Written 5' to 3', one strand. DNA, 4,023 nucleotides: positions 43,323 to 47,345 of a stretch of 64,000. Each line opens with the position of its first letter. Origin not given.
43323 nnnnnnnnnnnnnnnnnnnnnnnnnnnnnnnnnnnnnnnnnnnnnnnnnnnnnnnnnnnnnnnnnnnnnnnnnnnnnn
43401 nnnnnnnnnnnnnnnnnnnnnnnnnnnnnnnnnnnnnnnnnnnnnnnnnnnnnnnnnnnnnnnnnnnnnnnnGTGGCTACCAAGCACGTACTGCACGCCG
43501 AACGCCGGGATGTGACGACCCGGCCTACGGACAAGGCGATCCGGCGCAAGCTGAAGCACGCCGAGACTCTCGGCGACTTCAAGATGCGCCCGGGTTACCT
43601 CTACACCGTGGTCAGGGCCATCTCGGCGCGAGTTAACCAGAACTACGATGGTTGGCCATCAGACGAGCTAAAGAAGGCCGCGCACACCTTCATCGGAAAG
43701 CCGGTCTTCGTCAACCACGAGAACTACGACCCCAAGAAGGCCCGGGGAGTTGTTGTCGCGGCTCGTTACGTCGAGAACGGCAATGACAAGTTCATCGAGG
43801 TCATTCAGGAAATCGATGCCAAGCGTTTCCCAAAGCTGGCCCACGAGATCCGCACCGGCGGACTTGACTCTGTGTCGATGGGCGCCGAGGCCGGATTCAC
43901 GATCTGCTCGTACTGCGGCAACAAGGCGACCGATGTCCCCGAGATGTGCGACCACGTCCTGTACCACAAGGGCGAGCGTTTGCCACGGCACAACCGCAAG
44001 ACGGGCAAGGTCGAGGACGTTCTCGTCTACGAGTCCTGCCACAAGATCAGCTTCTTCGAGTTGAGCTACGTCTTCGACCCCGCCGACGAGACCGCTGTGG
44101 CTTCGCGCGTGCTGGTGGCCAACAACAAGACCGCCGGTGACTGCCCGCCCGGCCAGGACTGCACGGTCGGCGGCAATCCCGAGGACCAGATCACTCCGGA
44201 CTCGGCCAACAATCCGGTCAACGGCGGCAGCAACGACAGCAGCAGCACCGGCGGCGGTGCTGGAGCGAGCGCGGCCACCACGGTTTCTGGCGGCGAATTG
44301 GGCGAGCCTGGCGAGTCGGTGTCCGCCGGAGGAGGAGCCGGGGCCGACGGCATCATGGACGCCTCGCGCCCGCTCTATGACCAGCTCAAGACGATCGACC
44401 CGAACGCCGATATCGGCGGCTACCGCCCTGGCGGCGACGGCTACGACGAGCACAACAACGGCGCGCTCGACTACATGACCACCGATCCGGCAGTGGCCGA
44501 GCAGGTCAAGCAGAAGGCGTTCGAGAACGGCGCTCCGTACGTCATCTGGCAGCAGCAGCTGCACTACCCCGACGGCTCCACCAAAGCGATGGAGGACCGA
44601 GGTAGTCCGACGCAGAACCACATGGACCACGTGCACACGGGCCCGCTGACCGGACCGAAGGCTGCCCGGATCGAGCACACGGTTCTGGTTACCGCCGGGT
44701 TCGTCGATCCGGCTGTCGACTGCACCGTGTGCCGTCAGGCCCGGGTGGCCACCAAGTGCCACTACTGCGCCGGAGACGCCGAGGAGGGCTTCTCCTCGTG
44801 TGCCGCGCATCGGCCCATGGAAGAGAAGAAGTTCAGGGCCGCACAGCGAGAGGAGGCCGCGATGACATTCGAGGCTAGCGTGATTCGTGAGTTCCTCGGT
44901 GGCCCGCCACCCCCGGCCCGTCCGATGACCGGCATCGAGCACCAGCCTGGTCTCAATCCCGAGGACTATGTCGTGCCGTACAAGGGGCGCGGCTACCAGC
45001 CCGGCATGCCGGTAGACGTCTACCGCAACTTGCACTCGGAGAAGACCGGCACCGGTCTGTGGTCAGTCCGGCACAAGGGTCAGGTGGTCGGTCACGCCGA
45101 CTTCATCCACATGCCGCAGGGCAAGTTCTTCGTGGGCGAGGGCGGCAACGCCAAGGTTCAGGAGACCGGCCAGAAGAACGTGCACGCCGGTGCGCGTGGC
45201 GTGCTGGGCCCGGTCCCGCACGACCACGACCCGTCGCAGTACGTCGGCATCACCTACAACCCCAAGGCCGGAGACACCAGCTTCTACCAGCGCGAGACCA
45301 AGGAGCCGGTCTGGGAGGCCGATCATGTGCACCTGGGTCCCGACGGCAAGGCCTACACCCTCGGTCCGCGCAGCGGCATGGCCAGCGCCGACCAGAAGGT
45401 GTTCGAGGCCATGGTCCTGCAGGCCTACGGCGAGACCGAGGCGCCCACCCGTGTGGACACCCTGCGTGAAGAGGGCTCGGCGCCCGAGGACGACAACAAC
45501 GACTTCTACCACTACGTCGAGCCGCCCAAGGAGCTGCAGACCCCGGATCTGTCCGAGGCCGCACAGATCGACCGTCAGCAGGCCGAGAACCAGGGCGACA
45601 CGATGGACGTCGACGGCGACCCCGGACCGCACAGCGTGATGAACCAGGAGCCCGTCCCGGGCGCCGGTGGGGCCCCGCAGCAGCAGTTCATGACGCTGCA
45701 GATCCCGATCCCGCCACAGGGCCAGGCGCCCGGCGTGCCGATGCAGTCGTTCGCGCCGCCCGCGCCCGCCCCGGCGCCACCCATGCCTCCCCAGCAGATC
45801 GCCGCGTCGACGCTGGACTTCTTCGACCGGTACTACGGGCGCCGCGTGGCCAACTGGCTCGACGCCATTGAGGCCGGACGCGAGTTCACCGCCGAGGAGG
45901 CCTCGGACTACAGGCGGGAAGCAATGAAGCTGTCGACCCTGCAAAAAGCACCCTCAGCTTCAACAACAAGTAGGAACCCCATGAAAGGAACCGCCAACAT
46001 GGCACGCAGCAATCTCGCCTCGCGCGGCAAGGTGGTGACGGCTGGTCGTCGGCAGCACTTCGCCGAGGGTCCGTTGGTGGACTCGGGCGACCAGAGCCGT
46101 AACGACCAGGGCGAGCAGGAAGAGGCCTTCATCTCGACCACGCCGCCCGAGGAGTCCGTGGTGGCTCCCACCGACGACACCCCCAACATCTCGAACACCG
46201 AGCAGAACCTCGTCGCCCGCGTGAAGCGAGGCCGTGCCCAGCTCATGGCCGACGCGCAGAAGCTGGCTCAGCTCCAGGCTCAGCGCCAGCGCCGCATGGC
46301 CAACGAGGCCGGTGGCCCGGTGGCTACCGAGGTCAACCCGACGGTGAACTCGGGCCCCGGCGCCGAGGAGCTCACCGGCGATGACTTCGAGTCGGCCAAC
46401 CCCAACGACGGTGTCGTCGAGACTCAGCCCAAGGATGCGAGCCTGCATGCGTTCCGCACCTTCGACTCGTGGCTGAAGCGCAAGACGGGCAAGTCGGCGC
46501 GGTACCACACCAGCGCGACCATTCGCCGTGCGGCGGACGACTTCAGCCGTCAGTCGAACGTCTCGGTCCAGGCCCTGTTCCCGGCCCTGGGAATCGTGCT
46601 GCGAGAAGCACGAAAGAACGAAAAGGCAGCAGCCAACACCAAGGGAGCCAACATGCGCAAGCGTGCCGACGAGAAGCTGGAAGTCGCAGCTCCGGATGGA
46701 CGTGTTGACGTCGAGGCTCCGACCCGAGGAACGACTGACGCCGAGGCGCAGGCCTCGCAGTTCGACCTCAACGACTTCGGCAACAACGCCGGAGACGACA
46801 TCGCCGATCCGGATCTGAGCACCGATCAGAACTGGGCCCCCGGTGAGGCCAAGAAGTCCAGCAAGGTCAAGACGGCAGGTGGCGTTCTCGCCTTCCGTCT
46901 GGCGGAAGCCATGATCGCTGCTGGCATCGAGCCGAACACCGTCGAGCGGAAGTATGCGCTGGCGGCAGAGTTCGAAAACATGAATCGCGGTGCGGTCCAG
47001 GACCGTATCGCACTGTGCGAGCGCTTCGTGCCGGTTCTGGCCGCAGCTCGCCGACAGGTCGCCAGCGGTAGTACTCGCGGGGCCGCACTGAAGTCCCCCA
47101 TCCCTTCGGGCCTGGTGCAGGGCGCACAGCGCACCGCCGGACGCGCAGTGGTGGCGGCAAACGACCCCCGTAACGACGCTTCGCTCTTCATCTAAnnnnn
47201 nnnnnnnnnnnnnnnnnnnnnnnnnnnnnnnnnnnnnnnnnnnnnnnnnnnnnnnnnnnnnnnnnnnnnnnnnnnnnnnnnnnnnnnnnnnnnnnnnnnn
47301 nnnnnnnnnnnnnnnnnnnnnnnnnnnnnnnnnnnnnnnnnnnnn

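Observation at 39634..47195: Two giant proteins carrying cell-wall modules and SWIM fingers; no tape-measure or terminase detected; podovirus-like ejection proteins?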

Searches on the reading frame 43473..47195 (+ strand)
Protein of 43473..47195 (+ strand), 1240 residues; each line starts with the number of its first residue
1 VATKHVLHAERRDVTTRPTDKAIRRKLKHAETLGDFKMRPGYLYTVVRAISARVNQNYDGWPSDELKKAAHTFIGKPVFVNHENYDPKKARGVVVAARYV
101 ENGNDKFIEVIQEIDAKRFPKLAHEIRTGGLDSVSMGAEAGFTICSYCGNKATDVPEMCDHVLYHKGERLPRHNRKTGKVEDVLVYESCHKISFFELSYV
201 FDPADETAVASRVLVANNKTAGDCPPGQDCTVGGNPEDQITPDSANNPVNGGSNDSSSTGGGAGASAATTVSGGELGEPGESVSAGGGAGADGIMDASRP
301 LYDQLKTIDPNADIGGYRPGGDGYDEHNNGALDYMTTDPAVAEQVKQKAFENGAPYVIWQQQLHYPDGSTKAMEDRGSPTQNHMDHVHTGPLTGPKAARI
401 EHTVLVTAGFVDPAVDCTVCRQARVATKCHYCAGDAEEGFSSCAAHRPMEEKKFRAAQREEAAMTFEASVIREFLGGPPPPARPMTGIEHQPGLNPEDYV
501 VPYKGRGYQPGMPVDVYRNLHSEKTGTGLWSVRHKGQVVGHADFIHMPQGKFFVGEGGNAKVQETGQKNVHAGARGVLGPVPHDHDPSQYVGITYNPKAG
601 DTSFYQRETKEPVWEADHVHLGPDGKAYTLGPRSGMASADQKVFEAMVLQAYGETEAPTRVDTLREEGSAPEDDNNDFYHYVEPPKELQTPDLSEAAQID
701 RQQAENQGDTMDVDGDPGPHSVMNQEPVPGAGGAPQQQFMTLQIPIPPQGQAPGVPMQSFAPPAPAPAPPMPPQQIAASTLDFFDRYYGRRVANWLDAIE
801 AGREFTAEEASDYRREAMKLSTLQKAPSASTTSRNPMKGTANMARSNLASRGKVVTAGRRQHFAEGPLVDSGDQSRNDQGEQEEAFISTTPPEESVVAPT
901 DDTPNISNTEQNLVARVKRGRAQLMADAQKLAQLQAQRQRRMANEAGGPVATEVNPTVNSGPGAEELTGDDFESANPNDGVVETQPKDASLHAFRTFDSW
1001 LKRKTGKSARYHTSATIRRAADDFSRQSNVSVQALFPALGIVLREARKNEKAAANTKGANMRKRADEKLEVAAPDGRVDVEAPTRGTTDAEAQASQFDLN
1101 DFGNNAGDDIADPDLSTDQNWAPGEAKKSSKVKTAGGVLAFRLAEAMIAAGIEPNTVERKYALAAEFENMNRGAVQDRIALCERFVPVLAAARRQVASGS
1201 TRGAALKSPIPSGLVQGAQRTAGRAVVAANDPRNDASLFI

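Call 6: search_protein_families(library=pfam, proteins=[window:43473-47195:+], max_evalue=0.1)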
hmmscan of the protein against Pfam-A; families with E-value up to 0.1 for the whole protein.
window:43473-47195:+ (1240 aa): 1 family
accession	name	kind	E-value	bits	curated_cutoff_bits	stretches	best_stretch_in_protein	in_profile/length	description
PF25735.1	Phage_L5_gp82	-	3.5e-22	79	27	1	511-628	5-119/120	Mycobacterium phage L5 gene 82 protein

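Call 7: search_protein_families(library=phrogs, proteins=[window:43473-47195:+], max_evalue=0.1)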
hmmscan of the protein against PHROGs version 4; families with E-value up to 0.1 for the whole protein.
window:43473-47195:+ (1240 aa): 5 families
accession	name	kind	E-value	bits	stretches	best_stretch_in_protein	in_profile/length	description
phrog_2774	-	unknown function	0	2509.4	2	218-1240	261-1263/1263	-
phrog_586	-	unknown function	3.1e-21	76.6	1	510-628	4-121/122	-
phrog_18299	-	head and packaging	1.1e-18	68.5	1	61-211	101-249/257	head maturation protease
phrog_6090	-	tail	4.3e-16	58.8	1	273-389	1174-1304/1853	tail length tape measure protein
phrog_16241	-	lysis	2.9e-06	28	1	297-394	21-126/290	endolysin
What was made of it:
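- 45003..45356 (+): gp86 L5-gp82-like domain (aa 511-628), function unknown. Pfam PF25735, E 3.5e-22 (call 6); phrog_586 (call 7).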

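Call 11: search_solved_structures(query=window:43473-47192:+, max_evalue=1, show_alignments=3)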
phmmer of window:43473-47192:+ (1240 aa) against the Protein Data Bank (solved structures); distinct sequences matched with E-value up to 1: 2.
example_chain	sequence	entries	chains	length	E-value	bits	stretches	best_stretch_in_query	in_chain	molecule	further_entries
9flh_AA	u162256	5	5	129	3.6e-08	35.1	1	304-389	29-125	LysM domain-containing protein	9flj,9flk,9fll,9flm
9fln_A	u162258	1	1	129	8.3e-07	30.6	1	304-389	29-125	LysM domain-containing protein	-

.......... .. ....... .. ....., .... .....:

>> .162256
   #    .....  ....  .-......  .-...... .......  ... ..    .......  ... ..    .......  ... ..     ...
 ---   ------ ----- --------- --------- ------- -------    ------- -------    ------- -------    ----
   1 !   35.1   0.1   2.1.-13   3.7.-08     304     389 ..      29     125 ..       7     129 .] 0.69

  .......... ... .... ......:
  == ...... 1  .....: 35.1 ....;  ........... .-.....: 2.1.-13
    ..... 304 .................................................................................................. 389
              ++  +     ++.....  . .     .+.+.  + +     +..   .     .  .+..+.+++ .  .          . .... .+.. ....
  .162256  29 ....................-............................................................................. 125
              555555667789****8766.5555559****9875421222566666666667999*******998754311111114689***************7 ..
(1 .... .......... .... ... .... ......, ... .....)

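Call 27: search_dna_similar(query=window:43473-47192:+, collection=phages, mode=protein, rows=spread, max_rows=40, max_evalue=0.001)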
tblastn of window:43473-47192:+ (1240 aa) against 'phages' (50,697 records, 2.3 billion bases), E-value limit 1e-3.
Records with a match: 985; places in all: 1001; records where one place covers at least 80% of the query: 208.
Best place of each record, by identity: >=99% 13; 95-99% 43; 90-95% 143; 80-90% 4; 60-80% 2; <60% 780.
By first word of the organism name: Mycobacterium 585; Gordonia 199; Bacillus 52; Erwinia 49; Streptomyces 17; Corynebacterium 13; Dickeya 8; Rhodococcus 5; Burkholderia 5; Vibrio 5; and 27 more.
By host as written in the record: Mycobacterium smegmatis mc2 155 372; Gordonia terrae 3612 162; Mycobacterium smegmatis mc#155 79; Erwinia amylovora 43; Mycobacterium smegmatis mc2155 30; - 22; Gordonia terrae CAG3 19; Corynebacterium vitaeruminis NCIB 9291 13; and 127 more.
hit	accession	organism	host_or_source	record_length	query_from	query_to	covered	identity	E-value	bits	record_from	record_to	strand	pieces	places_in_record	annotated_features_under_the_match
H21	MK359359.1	Mycobacterium phage Colt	Mycobacterium smegmatis mc2 155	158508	1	1240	100%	99.9%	0e+0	2361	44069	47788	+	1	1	87: hypothetical protein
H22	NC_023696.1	Mycobacterium phage Dandelion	Mycobacterium smegmatis mc2 155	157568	1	1240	100%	96.0%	0e+0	2322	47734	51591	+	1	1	104: hypothetical protein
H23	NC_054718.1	Mycobacterium phage Mangeria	Mycobacterium smegmatis mc2 155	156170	1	1240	100%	95.7%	0e+0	2315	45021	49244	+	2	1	97: hypothetical protein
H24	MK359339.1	Mycobacterium phage Naija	Mycobacterium smegmatis mc2 155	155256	1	1240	100%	90.6%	0e+0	2115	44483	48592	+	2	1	97: hypothetical protein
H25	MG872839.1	Mycobacterium phage LifeSavor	Mycobacterium smegmatis mc2 155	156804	1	1240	100%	90.6%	0e+0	2115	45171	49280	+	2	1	97: hypothetical protein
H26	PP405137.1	Mycobacterium phage Ngannou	Mycobacterium smegmatis mc2 155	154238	1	1240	100%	90.6%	0e+0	2115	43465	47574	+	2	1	94: hypothetical protein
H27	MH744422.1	Mycobacterium phage Roots515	Mycobacterium smegmatis mc2 155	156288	1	1240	100%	90.2%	0e+0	2114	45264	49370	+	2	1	96: hypothetical protein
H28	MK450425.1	Mycobacterium phage Shelob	Mycobacterium smegmatis mc2 155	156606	1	1240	100%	90.1%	0e+0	2112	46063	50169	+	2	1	99: hypothetical protein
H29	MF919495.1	Mycobacterium phage Bigswole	Mycobacterium smegmatis mc2 155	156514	1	1240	100%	81.9%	0e+0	1894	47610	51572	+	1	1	hypothetical protein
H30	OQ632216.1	Salmonella phage Arash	Salmonella enterica subsp. enterica ...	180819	1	219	18%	30.2%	2e-9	69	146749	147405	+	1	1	structural protein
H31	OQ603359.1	Erwinia phage Ep032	Erwinia sp. YA1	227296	42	218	14%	31.3%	2e-6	59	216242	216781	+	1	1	record has no annotation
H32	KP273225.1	Mycobacterium phage Sheen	Mycobacterium smegmatis mc2 155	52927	503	631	10%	40.3%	4e-11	74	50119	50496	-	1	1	81: hypothetical protein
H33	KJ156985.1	Mycobacterium phage RhynO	Mycobacterium smegmatis mc2 155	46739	503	631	10%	38.7%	7e-11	73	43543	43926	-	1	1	70: hypothetical protein | 69: hypothetical protein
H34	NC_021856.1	Bacillus phage phiNIT1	Bacillus subtilis (natto)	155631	500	634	11%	36.3%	4e-8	64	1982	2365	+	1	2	terminal redundancy | orf125a: hypothetical protein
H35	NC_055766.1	Gordonia phage Foxboro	Gordonia terrae CAG3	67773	314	426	9%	43.1%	2e-13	81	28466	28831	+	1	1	40: tail length tape measure protein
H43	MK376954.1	Gordonia phage WhoseManz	Gordonia terrae 3612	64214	305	388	7%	50.0%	6e-13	80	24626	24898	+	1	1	41: tape measure protein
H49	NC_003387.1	Mycobacterium phage TM4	Mycobacterium avium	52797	301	389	7%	41.0%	5e-8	64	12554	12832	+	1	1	endolysin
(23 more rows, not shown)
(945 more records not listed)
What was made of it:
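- On TM4 tape-measure motif 3 (mt3) peptidoglycan hydrolase domain: tblastn to TM4 gp17: 41% identity, E 5e-8, plus hundreds of tape measure proteins (call 27).
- Full-length gp86 protein identity across cluster C1 ranges from about 82% to 100%, mostly 90-95% (call 27).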

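Call 63: search_protein_families(library=ncbifam, proteins=[window:43473-47192:+], max_evalue=1)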
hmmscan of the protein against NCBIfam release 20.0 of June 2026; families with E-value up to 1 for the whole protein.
window:43473-47192:+ (1240 aa): 0 families

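Call 64: get_annotated_region(hit=H49, flank=150)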
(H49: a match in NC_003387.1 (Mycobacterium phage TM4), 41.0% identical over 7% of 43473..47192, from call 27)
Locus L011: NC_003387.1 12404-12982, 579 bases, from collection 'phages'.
description: Mycobacterium phage TM4, complete genome.
organism: Mycobacterium phage TM4 (NCBI taxid 88870)
taxonomy: Viruses; Duplodnaviria; Heunggongvirae; Uroviricota; Caudoviricetes; Weiservirinae; Timquatrovirus; Mycobacterium virus TM4
host: Mycobacterium avium; source: -; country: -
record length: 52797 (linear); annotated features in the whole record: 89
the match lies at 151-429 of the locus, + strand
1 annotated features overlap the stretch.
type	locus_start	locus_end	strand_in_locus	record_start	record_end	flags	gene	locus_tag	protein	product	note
CDS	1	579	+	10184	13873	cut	-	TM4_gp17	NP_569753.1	endolysin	-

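Call 65: get_annotated_region(hit=H43, flank=150)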
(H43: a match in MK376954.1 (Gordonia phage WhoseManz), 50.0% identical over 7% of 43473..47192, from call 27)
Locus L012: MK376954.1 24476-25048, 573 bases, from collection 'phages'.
description: Gordonia phage WhoseManz, complete genome.
organism: Gordonia phage WhoseManz (NCBI taxid 2507855)
taxonomy: Viruses; Duplodnaviria; Heunggongvirae; Uroviricota; Caudoviricetes; Zierdtviridae; Emilbogenvirinae; Sukkupivirus
host: Gordonia terrae 3612; source: soil; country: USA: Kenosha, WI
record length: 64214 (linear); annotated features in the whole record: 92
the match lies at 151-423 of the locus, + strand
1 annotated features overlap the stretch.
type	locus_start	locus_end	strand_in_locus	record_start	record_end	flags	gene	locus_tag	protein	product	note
CDS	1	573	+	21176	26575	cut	41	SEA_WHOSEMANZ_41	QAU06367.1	tape measure protein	-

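Call 66: get_annotated_region(hit=H35, flank=150)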
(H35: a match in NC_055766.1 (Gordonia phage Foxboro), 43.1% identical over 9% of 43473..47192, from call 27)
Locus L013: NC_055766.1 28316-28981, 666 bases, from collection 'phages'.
description: Gordonia phage Foxboro, complete genome.
organism: Gordonia phage Foxboro (NCBI taxid 2301602)
taxonomy: Viruses; Duplodnaviria; Heunggongvirae; Uroviricota; Caudoviricetes; Zierdtviridae; Emilbogenvirinae; Foxborovirus; Foxborovirus foxboro
host: Gordonia terrae CAG3; source: soil; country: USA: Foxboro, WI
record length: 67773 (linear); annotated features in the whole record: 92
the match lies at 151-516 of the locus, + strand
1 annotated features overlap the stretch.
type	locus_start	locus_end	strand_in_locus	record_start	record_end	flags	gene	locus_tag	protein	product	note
CDS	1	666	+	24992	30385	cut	40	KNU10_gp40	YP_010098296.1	tail length tape measure protein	-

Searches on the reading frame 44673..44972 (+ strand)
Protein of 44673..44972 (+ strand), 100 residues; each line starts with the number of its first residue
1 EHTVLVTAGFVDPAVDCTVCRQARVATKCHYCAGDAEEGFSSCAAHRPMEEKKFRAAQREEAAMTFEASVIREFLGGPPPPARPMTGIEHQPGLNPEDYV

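Call 20: search_protein_families(library=pfam, proteins=[window:44673-44972:+], max_evalue=10)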
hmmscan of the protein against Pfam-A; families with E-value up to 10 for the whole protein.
seq(100 aa): 0 families
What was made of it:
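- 44721..44810 (+): gp86 Cys-rich zinc-knuckle-like cluster (aa 417-446: CxxC-x8-CxxC-x10-CxxH). No profile match (call 20).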
